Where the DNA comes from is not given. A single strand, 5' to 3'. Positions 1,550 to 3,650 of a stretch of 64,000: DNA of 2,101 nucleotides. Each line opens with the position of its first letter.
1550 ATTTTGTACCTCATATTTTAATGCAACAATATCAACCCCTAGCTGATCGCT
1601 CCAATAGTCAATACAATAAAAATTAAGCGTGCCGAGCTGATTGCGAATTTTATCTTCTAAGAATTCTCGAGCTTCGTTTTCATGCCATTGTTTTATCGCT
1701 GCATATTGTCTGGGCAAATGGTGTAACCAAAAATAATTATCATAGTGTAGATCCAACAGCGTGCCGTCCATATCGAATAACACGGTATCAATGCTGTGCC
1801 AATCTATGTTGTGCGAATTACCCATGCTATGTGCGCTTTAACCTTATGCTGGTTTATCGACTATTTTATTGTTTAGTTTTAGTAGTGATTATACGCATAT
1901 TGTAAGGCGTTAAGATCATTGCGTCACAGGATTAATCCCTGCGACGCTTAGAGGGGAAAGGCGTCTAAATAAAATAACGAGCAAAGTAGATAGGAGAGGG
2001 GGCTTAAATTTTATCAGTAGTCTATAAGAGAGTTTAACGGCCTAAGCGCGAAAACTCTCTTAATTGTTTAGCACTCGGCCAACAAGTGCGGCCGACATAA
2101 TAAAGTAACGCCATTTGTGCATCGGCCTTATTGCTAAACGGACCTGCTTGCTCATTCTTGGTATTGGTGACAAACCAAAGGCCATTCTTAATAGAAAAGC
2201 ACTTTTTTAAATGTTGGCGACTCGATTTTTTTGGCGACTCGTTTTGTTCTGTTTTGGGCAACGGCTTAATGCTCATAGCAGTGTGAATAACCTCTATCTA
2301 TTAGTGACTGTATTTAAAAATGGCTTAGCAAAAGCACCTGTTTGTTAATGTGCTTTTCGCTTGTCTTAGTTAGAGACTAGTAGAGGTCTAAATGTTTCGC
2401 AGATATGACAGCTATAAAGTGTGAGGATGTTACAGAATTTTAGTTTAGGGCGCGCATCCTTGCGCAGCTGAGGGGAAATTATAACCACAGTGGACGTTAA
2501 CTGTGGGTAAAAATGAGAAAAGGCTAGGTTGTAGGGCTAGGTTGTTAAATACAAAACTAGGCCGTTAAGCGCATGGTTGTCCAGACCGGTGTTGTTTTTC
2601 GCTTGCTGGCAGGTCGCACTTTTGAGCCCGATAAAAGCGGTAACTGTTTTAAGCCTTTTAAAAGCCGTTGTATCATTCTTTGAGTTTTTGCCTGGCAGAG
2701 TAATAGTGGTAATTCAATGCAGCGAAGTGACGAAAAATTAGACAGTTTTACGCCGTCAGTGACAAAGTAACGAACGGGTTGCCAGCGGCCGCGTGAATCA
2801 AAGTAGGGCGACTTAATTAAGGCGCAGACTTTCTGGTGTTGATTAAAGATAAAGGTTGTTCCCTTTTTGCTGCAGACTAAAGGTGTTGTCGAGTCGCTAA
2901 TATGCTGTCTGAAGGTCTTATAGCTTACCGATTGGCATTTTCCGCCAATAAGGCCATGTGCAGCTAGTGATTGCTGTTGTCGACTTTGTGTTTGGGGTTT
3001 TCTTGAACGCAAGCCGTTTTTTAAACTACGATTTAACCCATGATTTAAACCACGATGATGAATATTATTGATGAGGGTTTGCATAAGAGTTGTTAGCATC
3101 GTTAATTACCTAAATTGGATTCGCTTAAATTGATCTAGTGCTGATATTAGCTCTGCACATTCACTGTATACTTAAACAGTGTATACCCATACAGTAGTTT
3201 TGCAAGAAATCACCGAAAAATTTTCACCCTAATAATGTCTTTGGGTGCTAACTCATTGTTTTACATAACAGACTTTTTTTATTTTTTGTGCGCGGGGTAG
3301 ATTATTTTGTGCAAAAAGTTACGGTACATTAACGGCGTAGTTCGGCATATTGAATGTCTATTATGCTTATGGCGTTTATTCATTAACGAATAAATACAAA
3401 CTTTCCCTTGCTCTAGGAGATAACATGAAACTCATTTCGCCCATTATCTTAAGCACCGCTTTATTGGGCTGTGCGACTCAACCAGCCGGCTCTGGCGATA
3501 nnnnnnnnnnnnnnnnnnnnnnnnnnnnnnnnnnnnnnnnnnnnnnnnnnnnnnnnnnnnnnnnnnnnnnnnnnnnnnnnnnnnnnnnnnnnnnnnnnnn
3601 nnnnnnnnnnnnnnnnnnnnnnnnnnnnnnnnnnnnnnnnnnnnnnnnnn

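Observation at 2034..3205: Unassignable 180-aa basic protein behind two overlapping LexA boxes, a candidate novel SOS effector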

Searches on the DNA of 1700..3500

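Call 35: search_rna_families(source=window, start=1700, end=3500, threshold=evalue, max_evalue=10, show_alignments=2)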
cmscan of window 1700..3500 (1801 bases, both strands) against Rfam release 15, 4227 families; matches with E-value up to 10: 3.
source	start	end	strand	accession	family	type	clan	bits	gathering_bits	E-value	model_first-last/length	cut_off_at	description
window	2215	2419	+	RF01992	VIS1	Gene; lncRNA;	-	19.2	100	2.8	1-202/202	no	Viral integration site 1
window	3216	3260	-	RF00630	P26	Gene;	-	14.5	36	7.7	1-66/66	no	Pseudomonas sRNA P26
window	3390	3407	+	RF01792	eiav_FSE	Cis-reg; frameshift_element;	-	14.2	40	3.4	1-35/35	no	ribosomal frameshift site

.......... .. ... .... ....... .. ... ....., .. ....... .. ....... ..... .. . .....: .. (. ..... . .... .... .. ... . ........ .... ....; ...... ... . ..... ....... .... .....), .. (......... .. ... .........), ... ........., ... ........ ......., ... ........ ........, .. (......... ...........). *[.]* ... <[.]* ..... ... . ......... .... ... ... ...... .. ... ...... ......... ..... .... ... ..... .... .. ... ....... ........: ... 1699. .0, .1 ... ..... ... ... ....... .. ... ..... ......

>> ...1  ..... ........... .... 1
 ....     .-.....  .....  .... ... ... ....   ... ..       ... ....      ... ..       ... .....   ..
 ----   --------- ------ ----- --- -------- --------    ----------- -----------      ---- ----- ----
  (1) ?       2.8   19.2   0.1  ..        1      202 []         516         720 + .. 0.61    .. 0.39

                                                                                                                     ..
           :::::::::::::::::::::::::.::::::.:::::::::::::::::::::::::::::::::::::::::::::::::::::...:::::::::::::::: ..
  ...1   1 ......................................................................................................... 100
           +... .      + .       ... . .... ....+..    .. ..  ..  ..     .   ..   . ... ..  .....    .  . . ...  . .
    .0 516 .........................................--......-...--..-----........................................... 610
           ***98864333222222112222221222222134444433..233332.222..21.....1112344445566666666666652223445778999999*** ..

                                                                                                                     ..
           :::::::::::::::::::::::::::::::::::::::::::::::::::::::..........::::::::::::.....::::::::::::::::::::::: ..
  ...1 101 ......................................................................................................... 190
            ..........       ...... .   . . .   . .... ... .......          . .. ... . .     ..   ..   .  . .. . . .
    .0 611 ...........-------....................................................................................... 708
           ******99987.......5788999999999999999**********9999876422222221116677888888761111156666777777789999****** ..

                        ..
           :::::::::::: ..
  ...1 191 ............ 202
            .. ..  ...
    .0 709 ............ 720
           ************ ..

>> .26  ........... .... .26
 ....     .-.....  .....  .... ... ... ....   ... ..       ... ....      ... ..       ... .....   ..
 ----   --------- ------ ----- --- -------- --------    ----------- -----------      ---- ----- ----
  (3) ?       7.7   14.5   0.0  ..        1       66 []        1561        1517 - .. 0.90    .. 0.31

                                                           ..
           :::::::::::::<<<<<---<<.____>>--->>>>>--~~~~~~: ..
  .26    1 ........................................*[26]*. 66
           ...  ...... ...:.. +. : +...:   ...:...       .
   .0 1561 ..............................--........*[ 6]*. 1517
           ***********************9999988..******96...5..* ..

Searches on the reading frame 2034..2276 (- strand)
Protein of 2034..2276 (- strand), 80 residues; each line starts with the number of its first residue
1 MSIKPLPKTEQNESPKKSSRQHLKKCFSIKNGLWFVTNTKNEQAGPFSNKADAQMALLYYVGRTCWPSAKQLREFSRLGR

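Call 3: search_protein_families(library=pfam, proteins=[window:2034-2276:-], max_evalue=1)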
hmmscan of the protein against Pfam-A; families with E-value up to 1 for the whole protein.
window:2034-2276:- (80 aa): 1 family
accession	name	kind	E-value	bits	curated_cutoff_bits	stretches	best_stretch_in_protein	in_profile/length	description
PF19837.4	DUF6316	-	0.00039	20.6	28.5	1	27-63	16-52/55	Domain of unknown function (DUF6316)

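Call 4: search_protein_families(library=ncbifam, proteins=[window:2034-2276:-], max_evalue=1)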
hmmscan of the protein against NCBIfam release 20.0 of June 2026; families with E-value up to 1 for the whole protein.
window:2034-2276:- (80 aa): 0 families

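Call 7: search_protein_families(library=phrogs, proteins=[window:2034-2276:-], max_evalue=1)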
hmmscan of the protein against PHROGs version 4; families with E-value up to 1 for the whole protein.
window:2034-2276:- (80 aa): 1 family
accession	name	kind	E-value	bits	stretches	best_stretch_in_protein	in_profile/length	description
phrog_1342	-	unknown function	0.17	13.1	1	31-76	108-149/153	-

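Call 64: list_cluster_members(proteins=[P0001, P0014, P0009, window:2034-2276:-])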
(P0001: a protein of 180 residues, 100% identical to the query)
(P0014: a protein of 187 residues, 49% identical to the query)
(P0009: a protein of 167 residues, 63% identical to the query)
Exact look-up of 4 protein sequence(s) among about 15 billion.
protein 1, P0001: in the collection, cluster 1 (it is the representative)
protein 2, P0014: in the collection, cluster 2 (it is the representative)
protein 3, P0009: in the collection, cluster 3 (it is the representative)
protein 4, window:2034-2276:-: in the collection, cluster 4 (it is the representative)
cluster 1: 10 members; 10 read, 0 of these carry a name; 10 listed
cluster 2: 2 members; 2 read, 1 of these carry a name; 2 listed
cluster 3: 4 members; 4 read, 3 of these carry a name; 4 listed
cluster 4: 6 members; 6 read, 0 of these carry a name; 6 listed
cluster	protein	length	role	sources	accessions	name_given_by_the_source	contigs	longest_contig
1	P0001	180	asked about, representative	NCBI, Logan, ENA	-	-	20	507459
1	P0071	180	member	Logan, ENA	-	-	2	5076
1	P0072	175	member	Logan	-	-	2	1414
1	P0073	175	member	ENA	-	-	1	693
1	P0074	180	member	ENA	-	-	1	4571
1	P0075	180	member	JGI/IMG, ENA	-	-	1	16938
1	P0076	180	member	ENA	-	-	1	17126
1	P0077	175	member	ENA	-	-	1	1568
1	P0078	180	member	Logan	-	-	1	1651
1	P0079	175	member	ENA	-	-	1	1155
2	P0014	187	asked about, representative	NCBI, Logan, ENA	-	-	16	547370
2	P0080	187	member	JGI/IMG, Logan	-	hypothetical protein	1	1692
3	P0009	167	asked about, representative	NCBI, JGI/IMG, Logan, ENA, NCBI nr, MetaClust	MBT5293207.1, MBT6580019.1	MAG: hypothetical protein HOO01_07070 [Cellvibrionales bacterium] | AraC-like DNA-binding protein | hypothetical protein [Cellvibrionales bacterium]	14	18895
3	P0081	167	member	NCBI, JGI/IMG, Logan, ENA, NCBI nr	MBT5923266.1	MAG: hypothetical protein HOH29_05990 [Cellvibrionales bacterium] | hypothetical protein | hypothetical protein [Cellvibrionales bacterium]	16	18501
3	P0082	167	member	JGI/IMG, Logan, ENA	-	AraC-like DNA-binding protein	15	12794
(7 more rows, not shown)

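Call 70: search_protein_families(library=padloc, proteins=[window:2034-2276:-], max_evalue=1)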
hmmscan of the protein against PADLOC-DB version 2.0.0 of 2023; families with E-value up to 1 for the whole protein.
window:2034-2276:- (80 aa): 0 families

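Call 92: search_solved_structures(query=window:2034-2276:-, max_evalue=10)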
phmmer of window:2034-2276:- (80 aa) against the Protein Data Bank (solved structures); distinct sequences matched with E-value up to 10: 0.
